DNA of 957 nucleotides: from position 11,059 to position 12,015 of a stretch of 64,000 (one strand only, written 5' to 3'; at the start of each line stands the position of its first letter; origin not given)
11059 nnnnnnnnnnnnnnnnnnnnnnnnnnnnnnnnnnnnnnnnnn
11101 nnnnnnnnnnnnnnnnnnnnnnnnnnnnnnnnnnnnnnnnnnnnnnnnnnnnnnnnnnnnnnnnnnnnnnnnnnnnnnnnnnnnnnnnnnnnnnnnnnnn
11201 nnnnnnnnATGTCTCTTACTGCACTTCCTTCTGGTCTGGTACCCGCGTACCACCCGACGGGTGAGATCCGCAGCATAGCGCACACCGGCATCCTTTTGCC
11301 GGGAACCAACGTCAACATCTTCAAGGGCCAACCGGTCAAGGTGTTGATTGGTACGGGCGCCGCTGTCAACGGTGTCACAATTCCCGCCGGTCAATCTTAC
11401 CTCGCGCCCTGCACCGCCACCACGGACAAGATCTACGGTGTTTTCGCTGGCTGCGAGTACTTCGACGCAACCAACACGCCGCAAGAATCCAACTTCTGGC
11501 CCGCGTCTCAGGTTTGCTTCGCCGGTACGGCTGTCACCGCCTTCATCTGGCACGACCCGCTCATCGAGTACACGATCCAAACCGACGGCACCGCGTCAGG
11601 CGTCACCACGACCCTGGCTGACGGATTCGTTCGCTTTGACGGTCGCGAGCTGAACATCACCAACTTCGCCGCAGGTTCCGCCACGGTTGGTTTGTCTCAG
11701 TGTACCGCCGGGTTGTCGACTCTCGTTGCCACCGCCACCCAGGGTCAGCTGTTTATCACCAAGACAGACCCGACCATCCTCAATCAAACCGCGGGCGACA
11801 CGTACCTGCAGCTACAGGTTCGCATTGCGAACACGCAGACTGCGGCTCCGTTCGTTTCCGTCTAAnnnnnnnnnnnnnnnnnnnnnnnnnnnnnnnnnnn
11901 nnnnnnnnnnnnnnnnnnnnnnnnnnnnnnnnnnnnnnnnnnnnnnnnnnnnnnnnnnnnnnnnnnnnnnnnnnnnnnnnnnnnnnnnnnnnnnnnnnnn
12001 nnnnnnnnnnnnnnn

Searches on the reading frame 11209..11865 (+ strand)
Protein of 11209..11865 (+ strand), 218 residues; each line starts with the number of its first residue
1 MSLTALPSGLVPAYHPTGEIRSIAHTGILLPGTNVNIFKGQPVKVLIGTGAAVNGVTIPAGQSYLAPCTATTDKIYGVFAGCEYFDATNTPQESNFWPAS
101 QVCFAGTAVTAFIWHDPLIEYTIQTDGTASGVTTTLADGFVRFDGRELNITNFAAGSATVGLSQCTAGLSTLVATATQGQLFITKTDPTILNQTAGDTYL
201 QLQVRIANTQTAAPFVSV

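Call 11: search_protein_families(library=phrogs, proteins=[window:11209-11865:+], max_evalue=0.001)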
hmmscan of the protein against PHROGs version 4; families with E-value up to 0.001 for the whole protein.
window:11209-11865:+ (218 aa): 1 family
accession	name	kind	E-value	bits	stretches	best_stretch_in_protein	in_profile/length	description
phrog_37556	-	unknown function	0.00057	20.7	0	69-206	54-176/187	-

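Call 41: search_protein_families(library=pfam, proteins=[window:11209-11865:+], max_evalue=0.05)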
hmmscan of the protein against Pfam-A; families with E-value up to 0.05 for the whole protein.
window:11209-11865:+ (218 aa): 0 families

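Call 104: search_protein_families(library=ncbifam, proteins=[window:11209-11865:+], max_evalue=0.01)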
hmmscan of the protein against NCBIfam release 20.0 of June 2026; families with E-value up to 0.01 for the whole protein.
window:11209-11865:+ (218 aa): 0 families
